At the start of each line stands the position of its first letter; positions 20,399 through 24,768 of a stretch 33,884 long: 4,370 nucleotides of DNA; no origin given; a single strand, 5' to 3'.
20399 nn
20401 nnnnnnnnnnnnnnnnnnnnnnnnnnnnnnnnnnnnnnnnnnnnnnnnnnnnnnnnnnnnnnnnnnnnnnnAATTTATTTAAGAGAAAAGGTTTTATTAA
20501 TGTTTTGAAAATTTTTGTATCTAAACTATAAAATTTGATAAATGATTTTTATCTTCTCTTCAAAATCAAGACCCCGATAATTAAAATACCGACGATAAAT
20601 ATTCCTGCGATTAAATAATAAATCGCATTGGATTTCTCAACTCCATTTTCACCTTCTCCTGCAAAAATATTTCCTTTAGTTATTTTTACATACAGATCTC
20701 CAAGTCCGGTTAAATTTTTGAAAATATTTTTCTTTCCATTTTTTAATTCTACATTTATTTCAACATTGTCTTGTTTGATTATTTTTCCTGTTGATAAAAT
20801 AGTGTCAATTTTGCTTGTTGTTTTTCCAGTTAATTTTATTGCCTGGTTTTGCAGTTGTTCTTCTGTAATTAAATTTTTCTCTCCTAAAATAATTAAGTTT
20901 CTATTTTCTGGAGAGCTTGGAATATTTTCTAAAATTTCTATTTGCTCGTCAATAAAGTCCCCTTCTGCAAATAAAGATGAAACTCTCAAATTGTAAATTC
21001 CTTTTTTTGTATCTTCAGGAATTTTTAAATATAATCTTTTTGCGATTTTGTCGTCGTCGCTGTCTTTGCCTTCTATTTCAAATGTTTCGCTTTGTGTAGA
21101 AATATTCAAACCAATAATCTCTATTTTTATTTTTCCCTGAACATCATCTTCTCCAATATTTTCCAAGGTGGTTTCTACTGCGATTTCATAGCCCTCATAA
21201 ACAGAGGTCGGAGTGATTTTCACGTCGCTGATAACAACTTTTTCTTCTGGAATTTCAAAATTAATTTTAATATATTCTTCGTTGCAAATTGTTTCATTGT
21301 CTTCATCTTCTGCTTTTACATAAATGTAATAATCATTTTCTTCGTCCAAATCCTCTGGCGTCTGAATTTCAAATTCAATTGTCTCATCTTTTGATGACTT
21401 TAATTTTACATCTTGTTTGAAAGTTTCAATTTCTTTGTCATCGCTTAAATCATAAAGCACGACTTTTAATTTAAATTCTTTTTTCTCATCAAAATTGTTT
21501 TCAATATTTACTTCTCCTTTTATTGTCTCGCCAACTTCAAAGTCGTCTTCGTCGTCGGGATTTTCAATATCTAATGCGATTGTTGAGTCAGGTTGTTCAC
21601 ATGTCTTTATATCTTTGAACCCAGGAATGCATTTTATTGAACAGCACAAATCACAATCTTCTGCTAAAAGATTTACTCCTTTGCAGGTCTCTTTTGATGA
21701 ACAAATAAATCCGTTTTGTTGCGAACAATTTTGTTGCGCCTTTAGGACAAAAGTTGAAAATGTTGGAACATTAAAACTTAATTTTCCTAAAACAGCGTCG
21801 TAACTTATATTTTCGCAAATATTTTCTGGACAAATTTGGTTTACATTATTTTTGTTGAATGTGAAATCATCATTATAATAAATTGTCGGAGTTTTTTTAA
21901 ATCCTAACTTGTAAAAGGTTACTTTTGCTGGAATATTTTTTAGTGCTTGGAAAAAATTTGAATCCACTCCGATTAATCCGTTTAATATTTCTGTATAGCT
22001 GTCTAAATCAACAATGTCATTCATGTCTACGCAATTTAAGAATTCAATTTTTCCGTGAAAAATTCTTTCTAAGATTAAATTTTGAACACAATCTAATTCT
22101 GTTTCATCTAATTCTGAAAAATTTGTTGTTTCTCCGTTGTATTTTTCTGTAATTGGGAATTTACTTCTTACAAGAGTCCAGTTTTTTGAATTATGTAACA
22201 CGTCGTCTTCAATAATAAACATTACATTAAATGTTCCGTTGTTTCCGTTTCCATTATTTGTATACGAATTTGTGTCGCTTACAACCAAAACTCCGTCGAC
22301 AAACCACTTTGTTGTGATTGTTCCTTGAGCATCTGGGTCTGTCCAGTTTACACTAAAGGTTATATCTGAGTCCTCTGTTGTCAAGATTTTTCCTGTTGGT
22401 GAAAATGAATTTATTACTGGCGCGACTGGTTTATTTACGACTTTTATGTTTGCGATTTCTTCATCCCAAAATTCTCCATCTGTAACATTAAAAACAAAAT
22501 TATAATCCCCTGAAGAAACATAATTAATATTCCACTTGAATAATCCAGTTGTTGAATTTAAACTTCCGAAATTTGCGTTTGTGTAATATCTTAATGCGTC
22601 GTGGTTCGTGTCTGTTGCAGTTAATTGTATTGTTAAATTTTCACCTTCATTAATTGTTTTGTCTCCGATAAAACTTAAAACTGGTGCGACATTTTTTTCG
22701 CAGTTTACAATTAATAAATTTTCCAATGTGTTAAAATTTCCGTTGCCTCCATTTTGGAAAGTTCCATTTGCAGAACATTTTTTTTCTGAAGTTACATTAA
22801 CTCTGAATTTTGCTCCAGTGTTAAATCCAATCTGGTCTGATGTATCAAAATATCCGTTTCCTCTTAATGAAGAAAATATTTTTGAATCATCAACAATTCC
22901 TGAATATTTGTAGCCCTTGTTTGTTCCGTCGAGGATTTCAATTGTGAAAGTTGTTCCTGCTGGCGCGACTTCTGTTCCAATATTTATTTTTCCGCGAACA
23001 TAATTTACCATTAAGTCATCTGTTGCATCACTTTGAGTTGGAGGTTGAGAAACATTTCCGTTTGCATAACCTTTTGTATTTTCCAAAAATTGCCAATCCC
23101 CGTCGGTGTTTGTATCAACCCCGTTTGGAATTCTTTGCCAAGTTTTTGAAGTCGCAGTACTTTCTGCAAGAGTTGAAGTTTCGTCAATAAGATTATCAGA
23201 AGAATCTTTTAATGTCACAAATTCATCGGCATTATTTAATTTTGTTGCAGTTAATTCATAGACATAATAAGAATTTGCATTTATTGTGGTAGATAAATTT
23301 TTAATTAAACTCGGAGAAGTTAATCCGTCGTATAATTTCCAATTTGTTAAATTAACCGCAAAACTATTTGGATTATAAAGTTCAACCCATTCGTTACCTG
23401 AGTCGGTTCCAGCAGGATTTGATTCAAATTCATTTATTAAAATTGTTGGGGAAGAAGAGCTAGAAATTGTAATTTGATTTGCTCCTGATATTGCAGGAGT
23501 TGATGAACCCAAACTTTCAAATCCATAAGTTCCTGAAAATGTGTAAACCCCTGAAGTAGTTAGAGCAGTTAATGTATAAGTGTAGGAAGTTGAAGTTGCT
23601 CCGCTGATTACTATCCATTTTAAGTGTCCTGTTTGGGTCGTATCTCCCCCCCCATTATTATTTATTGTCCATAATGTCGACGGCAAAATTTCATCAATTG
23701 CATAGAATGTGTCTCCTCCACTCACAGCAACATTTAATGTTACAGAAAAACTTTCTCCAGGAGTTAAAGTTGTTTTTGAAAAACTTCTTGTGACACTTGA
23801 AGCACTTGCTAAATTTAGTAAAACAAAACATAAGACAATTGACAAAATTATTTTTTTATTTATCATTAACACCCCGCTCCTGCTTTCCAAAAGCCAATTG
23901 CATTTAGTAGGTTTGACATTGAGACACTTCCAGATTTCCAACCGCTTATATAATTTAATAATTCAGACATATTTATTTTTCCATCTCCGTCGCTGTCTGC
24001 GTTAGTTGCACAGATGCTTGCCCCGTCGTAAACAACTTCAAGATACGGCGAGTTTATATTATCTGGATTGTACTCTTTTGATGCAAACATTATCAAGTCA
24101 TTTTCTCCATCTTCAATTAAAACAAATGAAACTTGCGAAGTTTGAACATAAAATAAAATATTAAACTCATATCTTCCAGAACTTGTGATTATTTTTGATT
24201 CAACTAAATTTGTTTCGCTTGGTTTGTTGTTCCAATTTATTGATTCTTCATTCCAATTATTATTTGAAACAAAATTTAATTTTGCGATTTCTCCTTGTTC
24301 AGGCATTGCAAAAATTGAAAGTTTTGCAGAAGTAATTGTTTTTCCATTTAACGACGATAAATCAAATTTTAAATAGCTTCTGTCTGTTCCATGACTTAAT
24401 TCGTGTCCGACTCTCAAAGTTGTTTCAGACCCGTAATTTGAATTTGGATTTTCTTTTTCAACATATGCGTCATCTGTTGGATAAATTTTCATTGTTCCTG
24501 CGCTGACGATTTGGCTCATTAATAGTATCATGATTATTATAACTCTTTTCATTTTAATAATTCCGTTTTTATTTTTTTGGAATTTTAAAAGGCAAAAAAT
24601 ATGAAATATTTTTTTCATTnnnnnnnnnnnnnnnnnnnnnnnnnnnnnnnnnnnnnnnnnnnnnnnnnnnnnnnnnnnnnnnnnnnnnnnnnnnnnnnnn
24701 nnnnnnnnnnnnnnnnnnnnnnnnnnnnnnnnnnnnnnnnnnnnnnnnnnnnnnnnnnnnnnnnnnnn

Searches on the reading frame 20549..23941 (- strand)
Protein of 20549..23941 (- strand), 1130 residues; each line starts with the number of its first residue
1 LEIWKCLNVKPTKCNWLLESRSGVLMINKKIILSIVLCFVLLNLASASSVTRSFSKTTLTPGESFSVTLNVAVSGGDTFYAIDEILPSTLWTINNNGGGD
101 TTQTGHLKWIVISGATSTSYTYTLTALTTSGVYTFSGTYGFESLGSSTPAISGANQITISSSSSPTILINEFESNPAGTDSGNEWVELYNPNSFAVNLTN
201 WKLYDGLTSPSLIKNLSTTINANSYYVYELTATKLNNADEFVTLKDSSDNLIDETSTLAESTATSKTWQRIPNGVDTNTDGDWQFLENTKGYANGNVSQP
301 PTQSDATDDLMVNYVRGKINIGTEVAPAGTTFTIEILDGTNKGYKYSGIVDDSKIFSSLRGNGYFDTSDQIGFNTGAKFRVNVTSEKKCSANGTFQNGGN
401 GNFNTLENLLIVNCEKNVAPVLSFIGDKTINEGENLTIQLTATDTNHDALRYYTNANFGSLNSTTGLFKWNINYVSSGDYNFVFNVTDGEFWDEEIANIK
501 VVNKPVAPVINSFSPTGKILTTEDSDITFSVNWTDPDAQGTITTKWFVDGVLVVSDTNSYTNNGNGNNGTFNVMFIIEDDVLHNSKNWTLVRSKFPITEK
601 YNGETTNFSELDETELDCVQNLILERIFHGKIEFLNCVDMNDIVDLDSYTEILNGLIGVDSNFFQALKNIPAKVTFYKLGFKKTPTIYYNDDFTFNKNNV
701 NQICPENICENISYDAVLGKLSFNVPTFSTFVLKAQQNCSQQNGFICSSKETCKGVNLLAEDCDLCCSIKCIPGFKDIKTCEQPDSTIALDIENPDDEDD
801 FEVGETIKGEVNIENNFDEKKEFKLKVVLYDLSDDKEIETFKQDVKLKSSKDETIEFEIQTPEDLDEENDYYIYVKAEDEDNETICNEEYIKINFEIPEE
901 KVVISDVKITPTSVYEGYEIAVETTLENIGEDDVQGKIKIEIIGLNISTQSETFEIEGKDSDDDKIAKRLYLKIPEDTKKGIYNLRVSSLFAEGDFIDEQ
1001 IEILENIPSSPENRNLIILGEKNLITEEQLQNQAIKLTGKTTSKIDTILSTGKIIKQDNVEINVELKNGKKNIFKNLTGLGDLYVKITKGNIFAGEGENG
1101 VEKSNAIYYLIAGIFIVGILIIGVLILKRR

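Call 9: search_protein_families(library=pfam, proteins=[window:20549-23941:-], max_evalue=0.001)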
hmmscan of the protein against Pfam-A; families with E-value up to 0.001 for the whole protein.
window:20549-23941:- (1130 aa): 3 families
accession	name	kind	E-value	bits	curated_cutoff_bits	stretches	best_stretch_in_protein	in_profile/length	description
PF00932.25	LTD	-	1.2e-11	45.3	34.3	1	161-256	2-106/109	Lamin Tail Domain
PF05345.18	He_PIG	-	0.00086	20.1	24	1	420-490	2-83/96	Putative Ig domain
PF04096.20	Nucleoporin2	-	0.001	19.7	28.4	0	606-732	11-147/148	Nup98-96 autopeptidase S59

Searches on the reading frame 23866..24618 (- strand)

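Call 9: search_protein_families(library=pfam, proteins=[window:23866-24618:-], max_evalue=0.001)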
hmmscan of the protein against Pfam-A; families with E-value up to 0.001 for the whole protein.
window:23866-24618:- (250 aa): 2 families
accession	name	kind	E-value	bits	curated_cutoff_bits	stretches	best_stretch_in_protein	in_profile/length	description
PF24517.2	CBM96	-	1.2e-30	106.9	26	1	42-195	2-162/164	Carbohydrate-binding module family 96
PF06848.17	Disaggr_repeat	-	0.00013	22.1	33.9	1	53-137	4-91/179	Disaggregatase related repeat domain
